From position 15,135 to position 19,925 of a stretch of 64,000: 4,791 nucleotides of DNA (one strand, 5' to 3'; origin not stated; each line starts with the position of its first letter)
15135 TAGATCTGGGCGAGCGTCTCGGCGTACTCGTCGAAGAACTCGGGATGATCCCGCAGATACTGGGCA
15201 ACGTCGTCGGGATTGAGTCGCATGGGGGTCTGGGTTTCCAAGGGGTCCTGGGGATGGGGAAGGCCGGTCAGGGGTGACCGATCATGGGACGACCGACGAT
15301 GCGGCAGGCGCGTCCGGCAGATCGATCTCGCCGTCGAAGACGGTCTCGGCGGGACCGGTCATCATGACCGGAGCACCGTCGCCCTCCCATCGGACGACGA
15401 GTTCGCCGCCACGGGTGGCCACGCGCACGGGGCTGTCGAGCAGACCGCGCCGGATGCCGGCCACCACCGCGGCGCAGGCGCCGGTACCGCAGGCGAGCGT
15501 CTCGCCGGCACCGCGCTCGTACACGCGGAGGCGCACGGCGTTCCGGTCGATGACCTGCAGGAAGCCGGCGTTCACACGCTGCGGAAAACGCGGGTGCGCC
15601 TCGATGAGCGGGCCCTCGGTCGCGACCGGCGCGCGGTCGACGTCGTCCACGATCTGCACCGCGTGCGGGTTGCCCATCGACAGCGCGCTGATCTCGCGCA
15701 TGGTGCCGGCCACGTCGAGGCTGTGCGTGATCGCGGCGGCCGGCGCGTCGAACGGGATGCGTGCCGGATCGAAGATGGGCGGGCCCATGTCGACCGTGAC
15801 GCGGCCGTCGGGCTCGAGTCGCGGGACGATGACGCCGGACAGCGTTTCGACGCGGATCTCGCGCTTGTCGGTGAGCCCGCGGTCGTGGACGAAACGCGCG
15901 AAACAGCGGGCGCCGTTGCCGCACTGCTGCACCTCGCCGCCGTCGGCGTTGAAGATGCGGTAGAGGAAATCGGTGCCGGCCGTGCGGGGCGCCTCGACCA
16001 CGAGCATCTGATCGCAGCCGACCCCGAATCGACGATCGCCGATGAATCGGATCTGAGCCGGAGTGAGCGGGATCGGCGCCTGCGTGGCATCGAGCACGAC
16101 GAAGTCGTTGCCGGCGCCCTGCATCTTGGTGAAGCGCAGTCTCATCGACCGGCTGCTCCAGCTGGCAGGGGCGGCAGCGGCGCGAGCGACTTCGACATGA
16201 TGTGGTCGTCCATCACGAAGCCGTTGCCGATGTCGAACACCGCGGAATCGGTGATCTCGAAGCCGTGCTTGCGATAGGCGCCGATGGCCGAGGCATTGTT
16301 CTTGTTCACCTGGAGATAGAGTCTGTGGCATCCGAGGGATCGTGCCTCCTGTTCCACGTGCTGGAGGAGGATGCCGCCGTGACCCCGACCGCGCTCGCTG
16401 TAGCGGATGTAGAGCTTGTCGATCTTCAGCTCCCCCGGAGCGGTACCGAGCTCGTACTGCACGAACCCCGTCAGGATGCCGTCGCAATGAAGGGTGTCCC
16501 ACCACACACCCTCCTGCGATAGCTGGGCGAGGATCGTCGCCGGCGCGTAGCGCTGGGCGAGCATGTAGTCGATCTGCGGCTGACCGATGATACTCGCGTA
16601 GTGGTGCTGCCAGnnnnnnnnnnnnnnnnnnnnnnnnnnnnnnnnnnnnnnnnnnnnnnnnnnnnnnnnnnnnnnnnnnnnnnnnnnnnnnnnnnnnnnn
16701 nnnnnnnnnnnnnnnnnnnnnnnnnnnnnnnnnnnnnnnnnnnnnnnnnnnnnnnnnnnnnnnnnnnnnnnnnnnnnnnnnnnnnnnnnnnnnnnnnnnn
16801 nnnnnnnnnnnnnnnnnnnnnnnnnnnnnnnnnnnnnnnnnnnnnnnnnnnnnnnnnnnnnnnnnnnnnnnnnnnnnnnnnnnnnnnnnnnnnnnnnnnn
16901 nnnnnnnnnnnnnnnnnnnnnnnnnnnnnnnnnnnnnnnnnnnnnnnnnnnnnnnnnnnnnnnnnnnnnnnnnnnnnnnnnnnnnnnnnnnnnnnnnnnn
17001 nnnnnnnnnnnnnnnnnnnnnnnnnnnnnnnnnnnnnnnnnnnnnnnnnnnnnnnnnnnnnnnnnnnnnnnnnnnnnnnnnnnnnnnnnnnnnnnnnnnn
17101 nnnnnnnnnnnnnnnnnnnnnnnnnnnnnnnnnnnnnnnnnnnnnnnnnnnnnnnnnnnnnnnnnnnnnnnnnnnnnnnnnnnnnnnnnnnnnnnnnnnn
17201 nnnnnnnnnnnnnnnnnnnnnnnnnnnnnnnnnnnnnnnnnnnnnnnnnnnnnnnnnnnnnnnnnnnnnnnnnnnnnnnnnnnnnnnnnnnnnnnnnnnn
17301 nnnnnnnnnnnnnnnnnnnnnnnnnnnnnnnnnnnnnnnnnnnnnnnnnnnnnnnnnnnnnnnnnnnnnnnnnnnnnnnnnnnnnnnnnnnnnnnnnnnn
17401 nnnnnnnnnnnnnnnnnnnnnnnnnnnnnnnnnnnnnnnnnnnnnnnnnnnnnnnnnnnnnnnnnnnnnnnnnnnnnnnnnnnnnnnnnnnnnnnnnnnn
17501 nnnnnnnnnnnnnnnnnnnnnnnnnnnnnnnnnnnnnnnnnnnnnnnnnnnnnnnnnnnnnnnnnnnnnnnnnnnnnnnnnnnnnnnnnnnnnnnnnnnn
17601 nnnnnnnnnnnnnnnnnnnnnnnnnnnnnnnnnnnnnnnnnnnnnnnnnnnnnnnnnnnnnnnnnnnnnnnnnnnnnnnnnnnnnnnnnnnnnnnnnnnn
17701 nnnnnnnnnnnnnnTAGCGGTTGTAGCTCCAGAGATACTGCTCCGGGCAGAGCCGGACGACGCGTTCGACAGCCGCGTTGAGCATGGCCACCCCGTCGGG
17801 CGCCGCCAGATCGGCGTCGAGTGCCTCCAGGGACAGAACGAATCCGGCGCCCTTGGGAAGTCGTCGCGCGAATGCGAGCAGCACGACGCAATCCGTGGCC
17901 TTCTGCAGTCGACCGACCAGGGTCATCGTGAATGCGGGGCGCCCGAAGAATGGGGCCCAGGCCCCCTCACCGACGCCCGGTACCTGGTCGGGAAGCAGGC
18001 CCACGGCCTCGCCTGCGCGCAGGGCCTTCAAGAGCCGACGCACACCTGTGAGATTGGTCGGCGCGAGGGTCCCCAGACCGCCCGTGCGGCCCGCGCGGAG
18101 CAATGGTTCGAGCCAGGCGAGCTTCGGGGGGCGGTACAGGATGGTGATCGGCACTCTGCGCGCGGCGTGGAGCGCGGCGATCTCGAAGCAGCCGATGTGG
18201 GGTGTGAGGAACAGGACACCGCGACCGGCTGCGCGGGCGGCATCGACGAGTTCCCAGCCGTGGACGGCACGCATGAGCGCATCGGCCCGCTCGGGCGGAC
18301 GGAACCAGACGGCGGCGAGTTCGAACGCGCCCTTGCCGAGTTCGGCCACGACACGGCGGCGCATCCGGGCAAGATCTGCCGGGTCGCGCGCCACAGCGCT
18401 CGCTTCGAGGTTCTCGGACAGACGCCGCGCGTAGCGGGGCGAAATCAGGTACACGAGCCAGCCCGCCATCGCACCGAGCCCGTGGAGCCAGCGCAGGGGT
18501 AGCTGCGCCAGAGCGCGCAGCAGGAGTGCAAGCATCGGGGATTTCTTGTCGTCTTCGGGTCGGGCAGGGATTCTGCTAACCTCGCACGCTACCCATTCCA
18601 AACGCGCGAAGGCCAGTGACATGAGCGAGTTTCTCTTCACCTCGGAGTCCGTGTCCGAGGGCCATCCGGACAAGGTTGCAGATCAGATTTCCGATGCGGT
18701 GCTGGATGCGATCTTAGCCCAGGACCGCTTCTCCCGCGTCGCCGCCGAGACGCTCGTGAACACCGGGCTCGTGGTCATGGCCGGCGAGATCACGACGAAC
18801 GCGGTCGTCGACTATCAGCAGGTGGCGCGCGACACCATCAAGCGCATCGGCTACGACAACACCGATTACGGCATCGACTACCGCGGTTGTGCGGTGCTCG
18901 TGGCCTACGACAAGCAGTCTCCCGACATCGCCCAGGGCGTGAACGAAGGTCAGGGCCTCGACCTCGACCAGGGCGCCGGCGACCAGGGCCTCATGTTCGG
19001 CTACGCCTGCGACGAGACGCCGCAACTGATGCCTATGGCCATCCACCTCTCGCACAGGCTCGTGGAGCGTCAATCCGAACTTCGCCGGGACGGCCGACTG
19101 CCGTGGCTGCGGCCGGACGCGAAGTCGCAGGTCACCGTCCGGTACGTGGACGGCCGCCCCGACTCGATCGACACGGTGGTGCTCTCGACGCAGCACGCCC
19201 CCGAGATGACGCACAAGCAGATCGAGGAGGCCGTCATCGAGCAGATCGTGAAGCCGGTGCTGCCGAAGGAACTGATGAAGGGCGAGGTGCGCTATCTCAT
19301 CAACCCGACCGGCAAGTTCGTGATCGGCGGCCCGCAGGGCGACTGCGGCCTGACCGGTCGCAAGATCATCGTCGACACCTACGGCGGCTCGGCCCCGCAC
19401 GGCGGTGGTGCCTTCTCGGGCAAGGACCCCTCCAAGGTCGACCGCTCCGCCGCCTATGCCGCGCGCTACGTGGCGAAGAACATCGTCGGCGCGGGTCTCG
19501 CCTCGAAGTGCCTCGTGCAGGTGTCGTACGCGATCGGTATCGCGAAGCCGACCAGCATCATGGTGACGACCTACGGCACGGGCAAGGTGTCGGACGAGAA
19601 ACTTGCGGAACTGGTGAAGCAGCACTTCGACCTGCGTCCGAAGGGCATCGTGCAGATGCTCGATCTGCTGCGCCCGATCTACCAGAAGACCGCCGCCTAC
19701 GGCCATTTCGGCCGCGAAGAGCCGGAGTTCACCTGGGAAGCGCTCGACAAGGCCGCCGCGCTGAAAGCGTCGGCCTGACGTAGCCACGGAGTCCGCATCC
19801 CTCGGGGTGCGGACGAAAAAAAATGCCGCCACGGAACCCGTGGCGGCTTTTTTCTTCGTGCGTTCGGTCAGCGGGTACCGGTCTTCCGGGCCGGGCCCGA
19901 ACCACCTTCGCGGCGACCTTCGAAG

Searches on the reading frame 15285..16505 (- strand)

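Call 75: search_protein_families(library=pfam, proteins=[window:15285-16505:-], max_evalue=0.00001)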
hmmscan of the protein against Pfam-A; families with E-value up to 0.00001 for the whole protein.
window:15285-16505:- (407 aa): 1 family
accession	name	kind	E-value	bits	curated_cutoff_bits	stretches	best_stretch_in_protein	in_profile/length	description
PF01678.24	DAP_epimerase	-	3.2e-63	211.6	34.7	2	274-388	2-120/121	Diaminopimelate epimerase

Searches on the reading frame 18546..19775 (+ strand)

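Call 75: search_protein_families(library=pfam, proteins=[window:18546-19775:+], max_evalue=0.00001)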
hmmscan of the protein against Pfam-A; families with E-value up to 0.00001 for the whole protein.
window:18546-19775:+ (410 aa): 3 families
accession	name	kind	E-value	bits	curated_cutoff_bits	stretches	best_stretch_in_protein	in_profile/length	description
PF02773.21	S-AdoMet_synt_C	-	7.1e-70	233.8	25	1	260-398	1-137/138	S-adenosylmethionine synthetase, C-terminal domain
PF02772.21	S-AdoMet_synt_M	-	4.1e-50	169.4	29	1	141-258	1-120/120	S-adenosylmethionine synthetase, central domain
PF00438.25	S-AdoMet_synt_N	-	4.7e-42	143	33.1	1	29-126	2-99/99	S-adenosylmethionine synthetase, N-terminal domain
